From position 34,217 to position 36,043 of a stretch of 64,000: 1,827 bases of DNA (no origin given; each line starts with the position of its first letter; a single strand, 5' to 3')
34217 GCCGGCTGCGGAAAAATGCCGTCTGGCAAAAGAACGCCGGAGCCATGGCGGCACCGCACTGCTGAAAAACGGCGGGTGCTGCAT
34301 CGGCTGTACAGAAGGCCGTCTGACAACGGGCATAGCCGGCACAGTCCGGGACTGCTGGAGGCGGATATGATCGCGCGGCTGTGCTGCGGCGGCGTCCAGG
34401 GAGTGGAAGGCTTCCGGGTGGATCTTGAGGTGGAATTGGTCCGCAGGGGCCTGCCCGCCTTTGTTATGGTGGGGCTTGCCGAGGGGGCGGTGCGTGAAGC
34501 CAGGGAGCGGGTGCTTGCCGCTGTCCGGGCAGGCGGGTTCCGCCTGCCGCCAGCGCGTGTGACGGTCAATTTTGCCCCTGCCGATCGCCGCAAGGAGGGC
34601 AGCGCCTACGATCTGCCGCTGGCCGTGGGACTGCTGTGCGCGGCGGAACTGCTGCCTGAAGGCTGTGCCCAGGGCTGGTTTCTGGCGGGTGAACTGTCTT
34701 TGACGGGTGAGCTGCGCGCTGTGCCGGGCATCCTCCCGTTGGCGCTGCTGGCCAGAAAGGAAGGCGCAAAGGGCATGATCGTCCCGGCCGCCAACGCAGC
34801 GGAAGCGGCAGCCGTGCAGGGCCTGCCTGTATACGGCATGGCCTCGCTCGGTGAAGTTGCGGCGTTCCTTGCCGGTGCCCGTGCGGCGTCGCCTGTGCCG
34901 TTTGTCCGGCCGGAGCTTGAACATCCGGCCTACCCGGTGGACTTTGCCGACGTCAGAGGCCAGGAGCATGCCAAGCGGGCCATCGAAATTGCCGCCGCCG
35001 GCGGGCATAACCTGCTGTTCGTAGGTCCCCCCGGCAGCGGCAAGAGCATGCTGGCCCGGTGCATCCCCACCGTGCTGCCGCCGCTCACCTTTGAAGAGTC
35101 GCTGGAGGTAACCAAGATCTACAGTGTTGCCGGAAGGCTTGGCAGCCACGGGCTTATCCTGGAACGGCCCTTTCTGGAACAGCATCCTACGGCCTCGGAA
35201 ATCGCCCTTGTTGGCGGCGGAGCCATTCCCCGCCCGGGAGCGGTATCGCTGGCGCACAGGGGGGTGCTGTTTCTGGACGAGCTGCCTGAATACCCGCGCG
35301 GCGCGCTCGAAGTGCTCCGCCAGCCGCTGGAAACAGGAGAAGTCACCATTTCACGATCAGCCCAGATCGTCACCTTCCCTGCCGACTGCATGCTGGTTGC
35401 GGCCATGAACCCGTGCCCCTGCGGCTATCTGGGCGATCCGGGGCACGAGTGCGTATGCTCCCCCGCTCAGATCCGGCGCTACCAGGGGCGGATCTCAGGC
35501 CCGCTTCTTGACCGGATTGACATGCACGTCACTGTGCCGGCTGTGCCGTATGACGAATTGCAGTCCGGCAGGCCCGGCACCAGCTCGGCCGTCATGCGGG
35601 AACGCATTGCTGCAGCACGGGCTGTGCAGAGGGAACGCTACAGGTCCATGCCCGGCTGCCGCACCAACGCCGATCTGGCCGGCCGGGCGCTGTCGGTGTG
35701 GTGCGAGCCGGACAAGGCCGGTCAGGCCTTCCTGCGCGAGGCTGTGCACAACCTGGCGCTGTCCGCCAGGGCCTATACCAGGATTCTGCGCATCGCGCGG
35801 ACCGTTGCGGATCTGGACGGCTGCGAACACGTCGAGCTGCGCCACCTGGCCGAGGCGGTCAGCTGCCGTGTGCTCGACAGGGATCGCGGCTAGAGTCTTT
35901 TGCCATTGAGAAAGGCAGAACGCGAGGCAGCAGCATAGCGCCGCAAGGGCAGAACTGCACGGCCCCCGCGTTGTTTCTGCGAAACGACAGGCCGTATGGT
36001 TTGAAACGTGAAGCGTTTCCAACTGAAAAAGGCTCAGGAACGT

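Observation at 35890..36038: Element termini coincide exactly with the TAG stop codons of three unrelated genes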

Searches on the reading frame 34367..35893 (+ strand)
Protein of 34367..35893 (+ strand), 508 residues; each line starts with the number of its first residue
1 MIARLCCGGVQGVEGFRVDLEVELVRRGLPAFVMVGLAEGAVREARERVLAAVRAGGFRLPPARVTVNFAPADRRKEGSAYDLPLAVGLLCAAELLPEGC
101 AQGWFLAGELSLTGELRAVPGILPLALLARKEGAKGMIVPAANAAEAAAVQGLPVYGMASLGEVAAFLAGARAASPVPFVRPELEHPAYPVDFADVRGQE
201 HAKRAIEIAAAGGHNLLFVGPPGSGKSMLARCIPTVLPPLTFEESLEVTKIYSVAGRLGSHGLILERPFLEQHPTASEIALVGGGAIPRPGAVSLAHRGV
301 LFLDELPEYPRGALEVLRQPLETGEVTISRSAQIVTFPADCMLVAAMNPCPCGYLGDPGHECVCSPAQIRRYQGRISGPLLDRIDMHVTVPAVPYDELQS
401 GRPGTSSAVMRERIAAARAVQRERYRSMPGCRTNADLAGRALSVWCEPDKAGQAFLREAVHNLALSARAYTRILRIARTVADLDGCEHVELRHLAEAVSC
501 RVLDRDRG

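Call 33: find_encoding_contigs(protein=window:34367-35893:+, flank=1500, max_places=10)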
Protein window:34367-35893:+ (508 aa): no gene with exactly this product is on record in the collection.
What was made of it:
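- Tried and rejected: The exact-protein look-up of the window comM failed (call 33).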

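Call 34: search_protein_families(library=pfam, proteins=[window:34367-35893:+])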
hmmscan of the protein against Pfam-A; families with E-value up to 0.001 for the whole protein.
window:34367-35893:+ (508 aa): 6 families
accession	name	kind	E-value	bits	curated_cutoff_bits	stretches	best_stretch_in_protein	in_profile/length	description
PF01078.27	Mg_chelatase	-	2.7e-94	314.8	20.3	1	192-397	1-206/207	Magnesium chelatase, subunit ChlI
PF13541.12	ChlI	-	9.5e-38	129.3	27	1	25-143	5-121/121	Subunit ChlI of Mg-chelatase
PF13335.12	Mg_chelatase_C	-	4.6e-29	101.3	26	1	405-501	2-94/94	Magnesium chelatase, subunit ChlI C-terminal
PF00493.29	MCM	-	4.5e-08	32.9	23.3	1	208-354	52-178/224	MCM P-loop domain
PF07728.20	AAA_5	-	4.2e-07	30.5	22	0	297-351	66-125/139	AAA domain (dynein-related subfamily)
PF00158.32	Sigma54_activat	-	2.1e-05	24.7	20.2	0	288-348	84-142/168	Sigma-54 interaction domain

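Call 37: find_homologous_proteins(query=window:34367-35893:+, max_evalue=1e-100)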
Query window:34367-35893:+ (508 aa): 7915 proteins with E <= 1e-100 among 8000 candidates; the best 120 are listed.
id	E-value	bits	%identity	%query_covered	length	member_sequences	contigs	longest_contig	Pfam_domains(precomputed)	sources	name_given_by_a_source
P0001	0.0e+0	1037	92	100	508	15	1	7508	PF00158.33,PF13335.13,PF00493.30,PF07728.21,PF01078.28,PF13541.13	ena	-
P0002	1.2e-248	844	75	100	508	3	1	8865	PF00158.33,PF13335.13,PF00493.30,PF07728.21,PF01078.28,PF13541.13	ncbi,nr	ncbi:MAG: YifB family Mg chelatase-like AAA ATPase [Desulfovibrionaceae bacterium]|nr:YifB family Mg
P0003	8.4e-247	838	75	99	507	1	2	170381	PF00158.33,PF13335.13,PF00493.30,PF07728.21,PF01078.28,PF13541.13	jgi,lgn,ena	-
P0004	1.7e-246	837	74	100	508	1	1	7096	PF00158.33,PF13335.13,PF00493.30,PF07728.21,PF01078.28,PF13541.13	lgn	-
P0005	3.8e-244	829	73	100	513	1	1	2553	PF00158.33,PF13335.13,PF00493.30,PF07728.21,PF01078.28,PF13541.13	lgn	-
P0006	7.3e-243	825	71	100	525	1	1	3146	PF00158.33,PF13335.13,PF00493.30,PF07728.21,PF01078.28,PF13541.13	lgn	-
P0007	1.4e-236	804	72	100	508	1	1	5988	PF13335.13,PF00493.30,PF07728.21,PF01078.28,PF13541.13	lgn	-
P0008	8.3e-231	785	69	100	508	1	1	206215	PF00158.33,PF13335.13,PF00493.30,PF07728.21,PF01078.28,PF13541.13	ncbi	-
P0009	3.5e-228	777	68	100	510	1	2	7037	PF00158.33,PF13335.13,PF00493.30,PF07728.21,PF01078.28,PF13541.13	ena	-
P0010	1.4e-223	762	69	100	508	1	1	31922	PF00158.33,PF13335.13,PF00493.30,PF07728.21,PF01078.28,PF13541.13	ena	-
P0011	5.7e-218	743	66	100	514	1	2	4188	PF00158.33,PF13335.13,PF00493.30,PF07728.21,PF01078.28,PF13541.13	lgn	-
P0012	1.5e-214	732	67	100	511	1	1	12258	PF13335.13,PF00493.30,PF07728.21,PF01078.28,PF13541.13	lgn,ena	-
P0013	5.9e-214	730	68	100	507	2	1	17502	PF13335.13,PF00493.30,PF07728.21,PF01078.28,PF13541.13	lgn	-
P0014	7.9e-213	726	67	100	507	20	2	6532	PF13335.13,PF00493.30,PF07728.21,PF01078.28,PF13541.13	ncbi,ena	-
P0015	8.4e-213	726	66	100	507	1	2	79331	PF00158.33,PF13335.13,PF00493.30,PF07728.21,PF01078.28,PF13541.13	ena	-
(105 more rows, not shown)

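Call 38: find_encoding_contigs(protein=P0001, flank=1500, max_places=4)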
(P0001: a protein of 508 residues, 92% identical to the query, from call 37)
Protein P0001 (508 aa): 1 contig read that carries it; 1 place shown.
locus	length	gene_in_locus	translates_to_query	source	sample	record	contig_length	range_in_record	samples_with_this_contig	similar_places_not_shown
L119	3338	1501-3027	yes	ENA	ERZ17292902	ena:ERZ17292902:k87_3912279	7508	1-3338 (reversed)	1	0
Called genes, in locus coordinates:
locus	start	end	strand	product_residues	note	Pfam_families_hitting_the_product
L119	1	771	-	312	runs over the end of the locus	PF04280:Tim44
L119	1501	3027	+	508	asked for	PF13541:ChlI, PF00158:Sigma54_activat (faint), PF01078:Mg_chelatase, PF07728:AAA_5 (faint), PF00493:MCM (weak), PF13335:Mg_chelatase_C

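Call 39: find_encoding_contigs(protein=P0003, flank=1500, max_places=3)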
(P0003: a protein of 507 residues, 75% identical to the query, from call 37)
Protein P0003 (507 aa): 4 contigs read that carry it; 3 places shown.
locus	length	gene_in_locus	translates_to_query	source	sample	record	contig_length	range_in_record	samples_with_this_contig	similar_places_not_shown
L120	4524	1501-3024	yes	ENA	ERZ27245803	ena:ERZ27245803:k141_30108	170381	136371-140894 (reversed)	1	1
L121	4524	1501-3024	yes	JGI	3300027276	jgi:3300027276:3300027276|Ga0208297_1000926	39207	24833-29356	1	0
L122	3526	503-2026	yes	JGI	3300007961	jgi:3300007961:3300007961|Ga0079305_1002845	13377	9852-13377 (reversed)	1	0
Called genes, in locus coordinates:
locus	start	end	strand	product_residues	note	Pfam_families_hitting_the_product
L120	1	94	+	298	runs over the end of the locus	PF00763:THF_DHG_CYH, PF02882:THF_DHG_CYH_C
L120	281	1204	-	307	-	PF04280:Tim44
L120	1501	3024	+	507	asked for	PF13541:ChlI, PF00158:Sigma54_activat (faint), PF00493:MCM, PF01078:Mg_chelatase, PF07728:AAA_5 (faint), PF13335:Mg_chelatase_C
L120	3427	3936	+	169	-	-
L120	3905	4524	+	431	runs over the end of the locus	PF02441:Flavoprotein, PF04127:DFP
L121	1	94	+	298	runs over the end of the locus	PF00763:THF_DHG_CYH, PF02882:THF_DHG_CYH_C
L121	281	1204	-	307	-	PF04280:Tim44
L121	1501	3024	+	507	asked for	PF13541:ChlI, PF00158:Sigma54_activat (faint), PF00493:MCM, PF01078:Mg_chelatase, PF07728:AAA_5 (faint), PF13335:Mg_chelatase_C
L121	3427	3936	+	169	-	-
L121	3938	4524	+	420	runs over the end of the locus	PF02441:Flavoprotein, PF04127:DFP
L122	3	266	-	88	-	?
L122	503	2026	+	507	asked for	PF13541:ChlI, PF00158:Sigma54_activat (faint), PF00493:MCM, PF01078:Mg_chelatase, PF07728:AAA_5 (faint), PF13335:Mg_chelatase_C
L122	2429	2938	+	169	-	-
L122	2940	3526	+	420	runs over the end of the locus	PF02441:Flavoprotein, PF04127:DFP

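Call 40: find_encoding_contigs(protein=P0002, flank=1500, max_places=3)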
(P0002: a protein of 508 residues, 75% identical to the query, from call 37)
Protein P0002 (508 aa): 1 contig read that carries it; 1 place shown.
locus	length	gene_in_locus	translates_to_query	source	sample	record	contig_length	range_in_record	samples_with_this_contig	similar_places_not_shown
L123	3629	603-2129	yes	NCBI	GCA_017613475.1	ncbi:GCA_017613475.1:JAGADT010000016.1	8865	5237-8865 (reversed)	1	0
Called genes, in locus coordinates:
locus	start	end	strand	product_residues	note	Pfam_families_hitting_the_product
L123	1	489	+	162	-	PF25019:LRR_R13L1-DRL21 (faint), PF12799:LRR_4 (faint)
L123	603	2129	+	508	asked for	PF00158:Sigma54_activat (faint), PF13541:ChlI, PF00493:MCM, PF01078:Mg_chelatase, PF07728:AAA_5, PF13335:Mg_chelatase_C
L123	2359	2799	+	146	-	PF03061:4HBT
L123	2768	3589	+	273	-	PF00378:ECH_1, PF16113:ECH_2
